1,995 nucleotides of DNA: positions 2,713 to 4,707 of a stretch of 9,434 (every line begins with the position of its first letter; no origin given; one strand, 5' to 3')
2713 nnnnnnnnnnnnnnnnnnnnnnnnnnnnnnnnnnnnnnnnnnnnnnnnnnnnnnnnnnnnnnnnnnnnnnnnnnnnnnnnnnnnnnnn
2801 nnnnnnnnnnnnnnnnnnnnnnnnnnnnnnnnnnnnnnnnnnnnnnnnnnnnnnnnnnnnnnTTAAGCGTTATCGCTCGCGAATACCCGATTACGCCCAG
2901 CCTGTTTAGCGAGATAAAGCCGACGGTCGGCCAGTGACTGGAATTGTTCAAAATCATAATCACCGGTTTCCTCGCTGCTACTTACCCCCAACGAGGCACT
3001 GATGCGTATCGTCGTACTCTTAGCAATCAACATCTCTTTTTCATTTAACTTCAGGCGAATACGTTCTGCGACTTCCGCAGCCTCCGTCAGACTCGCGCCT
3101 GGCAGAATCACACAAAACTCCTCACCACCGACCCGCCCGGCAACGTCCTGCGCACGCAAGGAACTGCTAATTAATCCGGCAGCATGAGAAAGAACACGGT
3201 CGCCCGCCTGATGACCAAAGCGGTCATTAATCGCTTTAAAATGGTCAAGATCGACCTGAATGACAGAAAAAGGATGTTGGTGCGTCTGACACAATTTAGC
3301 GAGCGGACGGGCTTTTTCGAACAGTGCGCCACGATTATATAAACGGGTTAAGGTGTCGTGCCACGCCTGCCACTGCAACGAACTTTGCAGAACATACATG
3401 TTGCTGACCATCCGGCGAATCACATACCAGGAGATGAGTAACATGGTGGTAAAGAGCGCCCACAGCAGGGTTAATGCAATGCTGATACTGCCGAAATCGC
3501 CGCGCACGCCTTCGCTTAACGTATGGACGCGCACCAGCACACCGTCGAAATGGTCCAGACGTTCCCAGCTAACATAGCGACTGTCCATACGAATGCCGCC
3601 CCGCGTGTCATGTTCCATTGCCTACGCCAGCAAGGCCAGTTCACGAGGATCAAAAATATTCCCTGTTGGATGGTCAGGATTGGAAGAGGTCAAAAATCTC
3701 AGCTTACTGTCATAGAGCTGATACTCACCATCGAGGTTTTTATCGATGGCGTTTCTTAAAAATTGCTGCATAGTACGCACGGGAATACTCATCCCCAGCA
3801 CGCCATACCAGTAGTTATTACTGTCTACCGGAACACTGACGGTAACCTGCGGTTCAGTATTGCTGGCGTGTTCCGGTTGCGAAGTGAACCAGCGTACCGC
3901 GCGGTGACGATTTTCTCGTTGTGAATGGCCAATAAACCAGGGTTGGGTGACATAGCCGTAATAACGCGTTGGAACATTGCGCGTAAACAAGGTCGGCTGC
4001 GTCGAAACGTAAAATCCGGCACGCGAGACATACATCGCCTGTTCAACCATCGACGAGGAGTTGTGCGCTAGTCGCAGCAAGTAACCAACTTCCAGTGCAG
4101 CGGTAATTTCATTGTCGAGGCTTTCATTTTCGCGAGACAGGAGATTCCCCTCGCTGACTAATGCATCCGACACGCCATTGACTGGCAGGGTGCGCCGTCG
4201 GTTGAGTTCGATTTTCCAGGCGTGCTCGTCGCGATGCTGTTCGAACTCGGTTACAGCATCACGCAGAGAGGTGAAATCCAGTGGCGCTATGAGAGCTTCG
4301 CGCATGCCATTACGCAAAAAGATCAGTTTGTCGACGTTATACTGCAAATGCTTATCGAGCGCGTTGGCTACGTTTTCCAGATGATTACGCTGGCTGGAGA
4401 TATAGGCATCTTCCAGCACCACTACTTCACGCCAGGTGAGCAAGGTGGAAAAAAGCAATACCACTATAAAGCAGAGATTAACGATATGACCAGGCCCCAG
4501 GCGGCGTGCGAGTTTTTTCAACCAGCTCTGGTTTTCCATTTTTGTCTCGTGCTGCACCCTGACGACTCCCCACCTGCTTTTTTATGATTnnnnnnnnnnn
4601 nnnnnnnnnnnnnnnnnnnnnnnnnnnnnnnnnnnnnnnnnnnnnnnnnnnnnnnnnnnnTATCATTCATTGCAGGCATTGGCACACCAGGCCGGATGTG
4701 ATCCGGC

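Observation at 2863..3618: Downstream dgcQ half could be expressed as a sensor-less TM2+GGDEF protein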

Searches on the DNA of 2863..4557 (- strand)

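Call 3: search_dna_similar(query=window:2863-4557:-, collection=ecoli_genomes, mode=near, max_rows=40)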
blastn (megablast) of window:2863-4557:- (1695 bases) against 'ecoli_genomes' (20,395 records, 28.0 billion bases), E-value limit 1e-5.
Records with a match: 5364; places in all: 5372; records where one place covers at least 80% of the query: 5331.
Genomes with a match: 5364 of 5426; with a place that covers at least 80% of the query: 5331. Places per genome that has any: lowest 1, median 1, highest 2. On chromosomes: 5370 places; on plasmids: 2.
Best place of each record, by identity: >=99% 268; 95-99% 5044; 90-95% 52.
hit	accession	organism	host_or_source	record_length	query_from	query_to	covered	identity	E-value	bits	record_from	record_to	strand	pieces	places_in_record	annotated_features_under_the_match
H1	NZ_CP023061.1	Escherichia coli strain FORC_069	Homo sapiens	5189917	1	1695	100%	100.0%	0e+0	3131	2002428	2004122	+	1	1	dgcQ: cellulose biosynthesis regulator diguanylate cyclase DgcQ | yedP: mannosyl-3-phosphoglycerate phosphatase-related protein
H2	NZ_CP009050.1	Escherichia coli NCCP15648 strain NCCP15648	stool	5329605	1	1695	100%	100.0%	0e+0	3131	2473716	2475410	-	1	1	dgcQ: cellulose biosynthesis regulator diguanylate cyclase DgcQ | yedP: mannosyl-3-phosphoglycerate phosphatase-related protein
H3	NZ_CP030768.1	Escherichia coli strain 2017C-4173W12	missing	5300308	1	1695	100%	100.0%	0e+0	3131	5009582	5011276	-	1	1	dgcQ: cellulose biosynthesis regulator diguanylate cyclase DgcQ | yedP: mannosyl-3-phosphoglycerate phosphatase-related protein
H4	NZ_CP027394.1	Escherichia coli O104:H4 strain FDAARGOS_349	Homo sapiens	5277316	1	1695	100%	100.0%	0e+0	3131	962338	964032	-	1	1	dgcQ: cellulose biosynthesis regulator diguanylate cyclase DgcQ | yedP: mannosyl-3-phosphoglycerate phosphatase-related protein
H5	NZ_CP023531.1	Escherichia coli strain FDAARGOS_401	Homo sapiens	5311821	1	1695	100%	100.0%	0e+0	3131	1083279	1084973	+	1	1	dgcQ: cellulose biosynthesis regulator diguanylate cyclase DgcQ | yedP: mannosyl-3-phosphoglycerate phosphatase-related protein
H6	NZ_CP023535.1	Escherichia coli strain FDAARGOS_403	Homo sapiens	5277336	1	1695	100%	100.0%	0e+0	3131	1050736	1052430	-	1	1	dgcQ: cellulose biosynthesis regulator diguanylate cyclase DgcQ | yedP: mannosyl-3-phosphoglycerate phosphatase-related protein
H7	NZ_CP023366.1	Escherichia coli strain 1428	canine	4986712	1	1695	100%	100.0%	0e+0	3131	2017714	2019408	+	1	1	dgcQ: cellulose biosynthesis regulator diguanylate cyclase DgcQ | yedP: mannosyl-3-phosphoglycerate phosphatase-related protein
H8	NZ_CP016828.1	Escherichia coli strain FORC_043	Homo sapiens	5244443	1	1695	100%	100.0%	0e+0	3131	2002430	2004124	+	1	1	dgcQ: cellulose biosynthesis regulator diguanylate cyclase DgcQ | yedP: mannosyl-3-phosphoglycerate phosphatase-related protein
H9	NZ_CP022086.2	Escherichia coli O104:H4 strain FDAARGOS_348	Homo sapiens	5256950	1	1695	100%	100.0%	0e+0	3131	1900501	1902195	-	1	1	dgcQ: cellulose biosynthesis regulator diguanylate cyclase DgcQ | yedP: mannosyl-3-phosphoglycerate phosphatase-related protein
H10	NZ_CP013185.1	Escherichia coli strain FORC_029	stool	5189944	1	1695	100%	100.0%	0e+0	3131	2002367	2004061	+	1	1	dgcQ: cellulose biosynthesis regulator diguanylate cyclase DgcQ | yedP: mannosyl-3-phosphoglycerate phosphatase-related protein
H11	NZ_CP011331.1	Escherichia coli O104:H4 str. C227-11 strain C227-11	Homo sapiens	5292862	1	1695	100%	100.0%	0e+0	3131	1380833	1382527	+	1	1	dgcQ: cellulose biosynthesis regulator diguanylate cyclase DgcQ | yedP: mannosyl-3-phosphoglycerate phosphatase-related protein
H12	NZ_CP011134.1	Escherichia coli VR50 strain VR50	Homo sapiens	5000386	1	1695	100%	100.0%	0e+0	3131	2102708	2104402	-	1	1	dgcQ: cellulose biosynthesis regulator diguanylate cyclase DgcQ | yedP: mannosyl-3-phosphoglycerate phosphatase-related protein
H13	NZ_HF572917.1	Escherichia coli strain HUSEC2011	Homo sapiens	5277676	1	1695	100%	100.0%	0e+0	3131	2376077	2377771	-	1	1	dgcQ: cellulose biosynthesis regulator diguanylate cyclase DgcQ | yedP: mannosyl-3-phosphoglycerate phosphatase-related protein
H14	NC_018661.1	Escherichia coli O104:H4 str. 2009EL-2071 strain 2009EL-2071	Stool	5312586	1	1695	100%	100.0%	0e+0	3131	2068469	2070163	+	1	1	dgcQ: cellulose biosynthesis regulator diguanylate cyclase DgcQ | yedP: mannosyl-3-phosphoglycerate phosphatase-related protein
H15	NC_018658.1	Escherichia coli O104:H4 str. 2011C-3493 strain 2011C-3493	-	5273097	1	1695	100%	100.0%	0e+0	3131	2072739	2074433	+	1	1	dgcQ: cellulose biosynthesis regulator diguanylate cyclase DgcQ | yedP: mannosyl-3-phosphoglycerate phosphatase-related protein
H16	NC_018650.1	Escherichia coli O104:H4 str. 2009EL-2050 strain 2009EL-2050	Unknown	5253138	1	1695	100%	100.0%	0e+0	3131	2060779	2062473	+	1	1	dgcQ: cellulose biosynthesis regulator diguanylate cyclase DgcQ | yedP: mannosyl-3-phosphoglycerate phosphatase-related protein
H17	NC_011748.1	Escherichia coli 55989 strain 55989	-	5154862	1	1695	100%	100.0%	0e+0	3131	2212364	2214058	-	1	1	dgcQ: cellulose biosynthesis regulator diguanylate cyclase DgcQ | yedP: mannosyl-3-phosphoglycerate phosphatase-related protein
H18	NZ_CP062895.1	Escherichia coli strain Res13-Lact-ER02-39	Sus scrofa domesticus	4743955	1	1695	100%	100.0%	0e+0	3131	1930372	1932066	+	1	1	dgcQ: cellulose biosynthesis regulator diguanylate cyclase DgcQ | yedP: mannosyl-3-phosphoglycerate phosphatase-related protein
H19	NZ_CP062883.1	Escherichia coli strain Res13-Lact-PEA06-10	Sus scrofa domesticus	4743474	1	1695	100%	100.0%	0e+0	3131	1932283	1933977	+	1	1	dgcQ: cellulose biosynthesis regulator diguanylate cyclase DgcQ | yedP: mannosyl-3-phosphoglycerate phosphatase-related protein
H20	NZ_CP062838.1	Escherichia coli strain Res13-Lact-PER02-33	Sus scrofa domesticus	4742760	1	1695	100%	100.0%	0e+0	3131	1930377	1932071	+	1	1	dgcQ: cellulose biosynthesis regulator diguanylate cyclase DgcQ | yedP: mannosyl-3-phosphoglycerate phosphatase-related protein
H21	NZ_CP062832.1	Escherichia coli strain Res13-Lact-PER04-33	Sus scrofa domesticus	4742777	1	1695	100%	100.0%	0e+0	3131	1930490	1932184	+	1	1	dgcQ: cellulose biosynthesis regulator diguanylate cyclase DgcQ | yedP: mannosyl-3-phosphoglycerate phosphatase-related protein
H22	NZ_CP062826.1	Escherichia coli strain Res13-Lact-PER12-33-A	Sus scrofa domesticus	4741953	1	1695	100%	100.0%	0e+0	3131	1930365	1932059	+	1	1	dgcQ: cellulose biosynthesis regulator diguanylate cyclase DgcQ | yedP: mannosyl-3-phosphoglycerate phosphatase-related protein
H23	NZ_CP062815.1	Escherichia coli strain Res13-Sevr-PER06-05-b-A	Sus scrofa domesticus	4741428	1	1695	100%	100.0%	0e+0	3131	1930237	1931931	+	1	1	dgcQ: cellulose biosynthesis regulator diguanylate cyclase DgcQ | yedP: mannosyl-3-phosphoglycerate phosphatase-related protein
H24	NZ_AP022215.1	Escherichia coli strain WP8-S17-ESBL-05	-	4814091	1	1695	100%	100.0%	0e+0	3131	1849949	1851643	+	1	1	dgcQ: cellulose biosynthesis regulator diguanylate cyclase DgcQ | yedP: mannosyl-3-phosphoglycerate phosphatase-related protein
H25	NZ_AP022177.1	Escherichia coli strain WP7-S17-ESBL-04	-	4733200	1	1695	100%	100.0%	0e+0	3131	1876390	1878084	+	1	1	dgcQ: cellulose biosynthesis regulator diguanylate cyclase DgcQ | yedP: mannosyl-3-phosphoglycerate phosphatase-related protein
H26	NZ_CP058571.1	Escherichia coli strain EC2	Homo sapiens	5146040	1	1695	100%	100.0%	0e+0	3131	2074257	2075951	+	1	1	dgcQ: cellulose biosynthesis regulator diguanylate cyclase DgcQ | yedP: mannosyl-3-phosphoglycerate phosphatase-related protein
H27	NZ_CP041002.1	Escherichia coli strain FDAARGOS_772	NIST Mixed Microbial RM strain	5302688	1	1695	100%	100.0%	0e+0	3131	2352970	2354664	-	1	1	dgcQ: cellulose biosynthesis regulator diguanylate cyclase DgcQ | yedP: mannosyl-3-phosphoglycerate phosphatase-related protein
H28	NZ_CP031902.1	Escherichia coli O104:H4 strain FWSEC0009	Homo sapiens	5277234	1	1695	100%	100.0%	0e+0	3131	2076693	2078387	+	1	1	dgcQ: cellulose biosynthesis regulator diguanylate cyclase DgcQ | yedP: mannosyl-3-phosphoglycerate phosphatase-related protein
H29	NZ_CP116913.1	Escherichia coli strain MLI023K1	Homo sapiens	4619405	1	1695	100%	100.0%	0e+0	3131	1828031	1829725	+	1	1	dgcQ: cellulose biosynthesis regulator diguanylate cyclase DgcQ | yedP: mannosyl-3-phosphoglycerate phosphatase-related protein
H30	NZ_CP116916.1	Escherichia coli strain MLI023K2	Homo sapiens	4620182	1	1695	100%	100.0%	0e+0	3131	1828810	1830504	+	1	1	dgcQ: cellulose biosynthesis regulator diguanylate cyclase DgcQ | yedP: mannosyl-3-phosphoglycerate phosphatase-related protein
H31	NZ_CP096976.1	Escherichia coli strain 17-07187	Homo sapiens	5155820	1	1695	100%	100.0%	0e+0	3131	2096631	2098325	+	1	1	dgcQ: cellulose biosynthesis regulator diguanylate cyclase DgcQ | yedP: mannosyl-3-phosphoglycerate phosphatase-related protein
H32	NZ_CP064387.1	Escherichia coli O104:H4 strain PartB-EcoliO104H4-RM8376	missing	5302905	1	1695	100%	100.0%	0e+0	3131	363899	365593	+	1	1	dgcQ: cellulose biosynthesis regulator diguanylate cyclase DgcQ | yedP: mannosyl-3-phosphoglycerate phosphatase-related protein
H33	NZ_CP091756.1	Escherichia coli strain LC-1302-2020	Homo sapiens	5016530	1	1695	100%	100.0%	0e+0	3131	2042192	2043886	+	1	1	dgcQ: cellulose biosynthesis regulator diguanylate cyclase DgcQ | yedP: mannosyl-3-phosphoglycerate phosphatase-related protein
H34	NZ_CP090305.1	Escherichia coli strain Z503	Homo sapiens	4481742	1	1695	100%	100.0%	0e+0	3131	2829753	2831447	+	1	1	dgcQ: cellulose biosynthesis regulator diguanylate cyclase DgcQ | yedP: mannosyl-3-phosphoglycerate phosphatase-related protein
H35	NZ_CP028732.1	Escherichia coli strain H3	Homo sapiens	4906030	1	1695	100%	100.0%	0e+0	3131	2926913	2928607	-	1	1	dgcQ: cellulose biosynthesis regulator diguanylate cyclase DgcQ | yedP: mannosyl-3-phosphoglycerate phosphatase-related protein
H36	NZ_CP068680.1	Escherichia coli strain NCCP12480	Homo sapiens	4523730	1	1695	100%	100.0%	0e+0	3131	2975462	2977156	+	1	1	dgcQ: cellulose biosynthesis regulator diguanylate cyclase DgcQ | yedP: mannosyl-3-phosphoglycerate phosphatase-related protein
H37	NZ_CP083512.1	Escherichia coli strain elppa4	Homo sapiens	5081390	1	1695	100%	100.0%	0e+0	3131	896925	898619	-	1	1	dgcQ: cellulose biosynthesis regulator diguanylate cyclase DgcQ | yedP: mannosyl-3-phosphoglycerate phosphatase-related protein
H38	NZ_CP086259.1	Escherichia coli strain SCPM-O-B-9427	Homo sapiens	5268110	1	1695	100%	100.0%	0e+0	3131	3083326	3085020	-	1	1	dgcQ: cellulose biosynthesis regulator diguanylate cyclase DgcQ | yedP: mannosyl-3-phosphoglycerate phosphatase-related protein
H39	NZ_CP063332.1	Escherichia coli strain BS74R-D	Homo sapiens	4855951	1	1695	100%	100.0%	0e+0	3131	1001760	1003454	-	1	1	dgcQ: cellulose biosynthesis regulator diguanylate cyclase DgcQ | yedP: mannosyl-3-phosphoglycerate phosphatase-related protein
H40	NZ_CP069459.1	Escherichia coli strain FDAARGOS_1249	Homo sapiens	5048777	1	1695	100%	100.0%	0e+0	3131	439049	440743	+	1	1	dgcQ: cellulose biosynthesis regulator diguanylate cyclase DgcQ | yedP: mannosyl-3-phosphoglycerate phosphatase-related protein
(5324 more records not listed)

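Call 6: get_annotated_region(hit=H17, flank=4000)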
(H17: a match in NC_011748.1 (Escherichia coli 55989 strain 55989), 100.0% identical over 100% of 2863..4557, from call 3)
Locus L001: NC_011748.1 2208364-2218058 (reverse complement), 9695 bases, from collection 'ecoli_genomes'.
description: Escherichia coli 55989, complete sequence
organism: Escherichia coli 55989 strain 55989 (NCBI taxid 585055)
replicon: chromosome; assembly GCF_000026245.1
host: -; source: -; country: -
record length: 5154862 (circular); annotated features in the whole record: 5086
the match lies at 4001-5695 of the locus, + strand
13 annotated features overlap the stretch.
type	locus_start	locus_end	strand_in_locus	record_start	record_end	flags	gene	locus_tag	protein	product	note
CDS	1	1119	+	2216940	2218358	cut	dcm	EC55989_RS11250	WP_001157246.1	DNA-cytosine methyltransferase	-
CDS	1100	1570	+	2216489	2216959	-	vsr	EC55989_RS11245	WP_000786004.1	VSPR family DNA mismatch endonuclease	-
CDS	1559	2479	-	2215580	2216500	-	yedA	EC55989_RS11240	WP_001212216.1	drug/metabolite exporter YedA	-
CDS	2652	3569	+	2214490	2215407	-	yedI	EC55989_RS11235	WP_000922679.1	DUF808 domain-containing protein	-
CDS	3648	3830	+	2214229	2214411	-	yodC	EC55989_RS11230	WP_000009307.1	YodC family protein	-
CDS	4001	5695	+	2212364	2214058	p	dgcQ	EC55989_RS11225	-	cellulose biosynthesis regulator diguanylate cyclase DgcQ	internal stop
CDS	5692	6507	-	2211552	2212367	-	yedP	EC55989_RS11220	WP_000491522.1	mannosyl-3-phosphoglycerate phosphatase-related protein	-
CDS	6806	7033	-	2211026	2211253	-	yodD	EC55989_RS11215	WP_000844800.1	peroxide/acid resistance protein YodD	-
CDS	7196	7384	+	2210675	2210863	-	dsrB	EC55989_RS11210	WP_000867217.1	protein DsrB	-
CDS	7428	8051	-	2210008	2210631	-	rcsA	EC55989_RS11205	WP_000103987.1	transcriptional regulator RcsA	-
CDS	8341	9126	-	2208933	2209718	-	fliR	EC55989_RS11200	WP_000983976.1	flagellar biosynthetic protein FliR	-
CDS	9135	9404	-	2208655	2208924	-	fliQ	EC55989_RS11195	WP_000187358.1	flagellar biosynthesis protein FliQ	-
CDS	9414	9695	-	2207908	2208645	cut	fliP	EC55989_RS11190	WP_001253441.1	flagellar type III secretion system pore protein FliP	The bacterial flagellar biogenesis protein FliP forms a type III secretion system (T3SS)-type pore required for ...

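Call 7: get_annotated_region(hit=H15, flank=1500)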
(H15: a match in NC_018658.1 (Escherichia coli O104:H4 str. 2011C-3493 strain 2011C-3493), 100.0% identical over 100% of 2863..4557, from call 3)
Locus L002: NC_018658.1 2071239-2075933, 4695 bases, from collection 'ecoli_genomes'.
description: Escherichia coli O104:H4 str. 2011C-3493, complete sequence
organism: Escherichia coli O104:H4 str. 2011C-3493 strain 2011C-3493 (NCBI taxid 1133852)
replicon: chromosome; assembly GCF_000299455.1
host: -; source: -; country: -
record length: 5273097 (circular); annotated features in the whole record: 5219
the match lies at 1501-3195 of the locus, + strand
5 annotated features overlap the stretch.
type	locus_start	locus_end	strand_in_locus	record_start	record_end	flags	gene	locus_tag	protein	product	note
CDS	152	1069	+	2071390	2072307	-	yedI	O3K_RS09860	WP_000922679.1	DUF808 domain-containing protein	-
CDS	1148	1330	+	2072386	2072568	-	yodC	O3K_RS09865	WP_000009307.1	YodC family protein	-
CDS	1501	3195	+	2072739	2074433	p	dgcQ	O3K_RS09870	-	cellulose biosynthesis regulator diguanylate cyclase DgcQ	internal stop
CDS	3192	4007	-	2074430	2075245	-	yedP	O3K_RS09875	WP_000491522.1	mannosyl-3-phosphoglycerate phosphatase-related protein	-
CDS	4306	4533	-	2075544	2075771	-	yodD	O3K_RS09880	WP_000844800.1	peroxide/acid resistance protein YodD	-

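Call 11: search_dna_similar(query=window:3596-3652:-, collection=ecoli_genomes, mode=near, max_rows=60, rows=spread)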
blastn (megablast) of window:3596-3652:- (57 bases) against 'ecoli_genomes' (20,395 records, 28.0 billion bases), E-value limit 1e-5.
Records with a match: 5309; places in all: 5313; records where one place covers at least 80% of the query: 5308.
Genomes with a match: 5309 of 5426; with a place that covers at least 80% of the query: 5308. Places per genome that has any: lowest 1, median 1, highest 2. On chromosomes: 5311 places; on plasmids: 2.
Best place of each record, by identity: >=99% 207; 95-99% 5077; 90-95% 25.
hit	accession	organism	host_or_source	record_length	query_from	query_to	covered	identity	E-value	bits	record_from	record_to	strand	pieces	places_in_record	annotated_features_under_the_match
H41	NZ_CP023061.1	Escherichia coli strain FORC_069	Homo sapiens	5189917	1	57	100%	100.0%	7e-21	106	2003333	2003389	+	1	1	dgcQ: cellulose biosynthesis regulator diguanylate cyclase DgcQ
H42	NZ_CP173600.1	Escherichia coli strain 98191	Homo sapiens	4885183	1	57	100%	100.0%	7e-21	106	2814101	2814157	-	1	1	dgcQ: cellulose biosynthesis regulator diguanylate cyclase DgcQ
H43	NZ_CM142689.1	Escherichia coli strain UID2309220033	Homo sapiens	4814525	1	57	100%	100.0%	7e-21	106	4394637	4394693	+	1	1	dgcQ: cellulose biosynthesis regulator diguanylate cyclase DgcQ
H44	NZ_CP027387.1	Escherichia coli strain 2014C-3057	Homo sapiens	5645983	1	57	100%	98.2%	3e-19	100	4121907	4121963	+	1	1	dgcQ: cellulose biosynthesis regulator diguanylate cyclase DgcQ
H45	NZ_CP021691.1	Escherichia coli strain AR_0151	missing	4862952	1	57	100%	98.2%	3e-19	100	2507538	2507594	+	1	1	dgcQ: cellulose biosynthesis regulator diguanylate cyclase DgcQ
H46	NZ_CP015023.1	Escherichia coli strain SRCC 1675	Apple cider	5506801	1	57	100%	98.2%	3e-19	100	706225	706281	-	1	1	dgcQ: cellulose biosynthesis regulator diguanylate cyclase DgcQ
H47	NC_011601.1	Escherichia coli O127:H6 str. E2348/69 strain E2348/69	-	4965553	1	57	100%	98.2%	3e-19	100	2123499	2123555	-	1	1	dgcQ: cellulose biosynthesis regulator diguanylate cyclase DgcQ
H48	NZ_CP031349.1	Escherichia coli O145 strain RM9467-C1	Cattle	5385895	1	57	100%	98.2%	3e-19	100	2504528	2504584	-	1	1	dgcQ: cellulose biosynthesis regulator diguanylate cyclase DgcQ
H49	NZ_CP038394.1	Escherichia coli O55:H7 strain DEC5A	Homo sapiens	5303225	1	57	100%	98.2%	3e-19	100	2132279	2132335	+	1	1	dgcQ: cellulose biosynthesis regulator diguanylate cyclase DgcQ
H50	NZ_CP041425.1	Escherichia coli strain STEC388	pig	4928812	1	57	100%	98.2%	3e-19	100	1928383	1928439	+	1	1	dgcQ: cellulose biosynthesis regulator diguanylate cyclase DgcQ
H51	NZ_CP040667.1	Escherichia coli strain S17-1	Homo sapiens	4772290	1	57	100%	98.2%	3e-19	100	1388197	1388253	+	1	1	dgcQ: cellulose biosynthesis regulator diguanylate cyclase DgcQ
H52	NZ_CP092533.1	Escherichia coli strain DS566-1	Homo sapiens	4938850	1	57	100%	98.2%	3e-19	100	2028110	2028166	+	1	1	dgcQ: cellulose biosynthesis regulator diguanylate cyclase DgcQ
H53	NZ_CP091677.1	Escherichia coli strain KFu022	river water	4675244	1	57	100%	98.2%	3e-19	100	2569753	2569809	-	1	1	dgcQ: cellulose biosynthesis regulator diguanylate cyclase DgcQ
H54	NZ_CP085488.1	Escherichia coli strain VCSW8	Top soil and leaf litter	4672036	1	57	100%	98.2%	3e-19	100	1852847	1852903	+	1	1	dgcQ: cellulose biosynthesis regulator diguanylate cyclase DgcQ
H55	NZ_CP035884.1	Escherichia coli strain LSN03-016011/A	Homo sapiens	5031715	1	57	100%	98.2%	3e-19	100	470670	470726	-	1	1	dgcQ: cellulose biosynthesis regulator diguanylate cyclase DgcQ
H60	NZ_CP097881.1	Escherichia coli str. K-12 substr. MG1655 strain K-12 ...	not applicable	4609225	1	57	100%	98.2%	3e-19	100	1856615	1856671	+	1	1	dgcQ: cellulose biosynthesis regulator diguanylate cyclase DgcQ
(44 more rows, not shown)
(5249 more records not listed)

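Call 12: get_annotated_region(hit=H60, flank=1500)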
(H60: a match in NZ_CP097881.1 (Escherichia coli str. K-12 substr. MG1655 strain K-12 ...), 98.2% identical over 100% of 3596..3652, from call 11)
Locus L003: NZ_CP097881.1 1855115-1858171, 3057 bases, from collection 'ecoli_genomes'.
description: Escherichia coli str. K-12 substr. MG1655 strain K-12 chromosome, complete genome
organism: Escherichia coli str. K-12 substr. MG1655 strain K-12 substr. MG1655 (NCBI taxid 511145)
replicon: chromosome; assembly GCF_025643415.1
host: not applicable; source: not applicable; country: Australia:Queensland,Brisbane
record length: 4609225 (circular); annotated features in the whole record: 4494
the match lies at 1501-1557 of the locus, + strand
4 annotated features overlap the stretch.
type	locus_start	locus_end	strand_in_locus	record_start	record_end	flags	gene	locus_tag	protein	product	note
CDS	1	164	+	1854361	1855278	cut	yedI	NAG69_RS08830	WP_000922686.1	DUF808 domain-containing protein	-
CDS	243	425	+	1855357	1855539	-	yodC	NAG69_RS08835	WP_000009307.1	YodC family protein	-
CDS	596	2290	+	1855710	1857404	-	dgcQ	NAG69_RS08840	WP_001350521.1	cellulose biosynthesis regulator diguanylate cyclase DgcQ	-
CDS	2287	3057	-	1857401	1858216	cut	yedP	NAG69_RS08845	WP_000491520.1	mannosyl-3-phosphoglycerate phosphatase-related protein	-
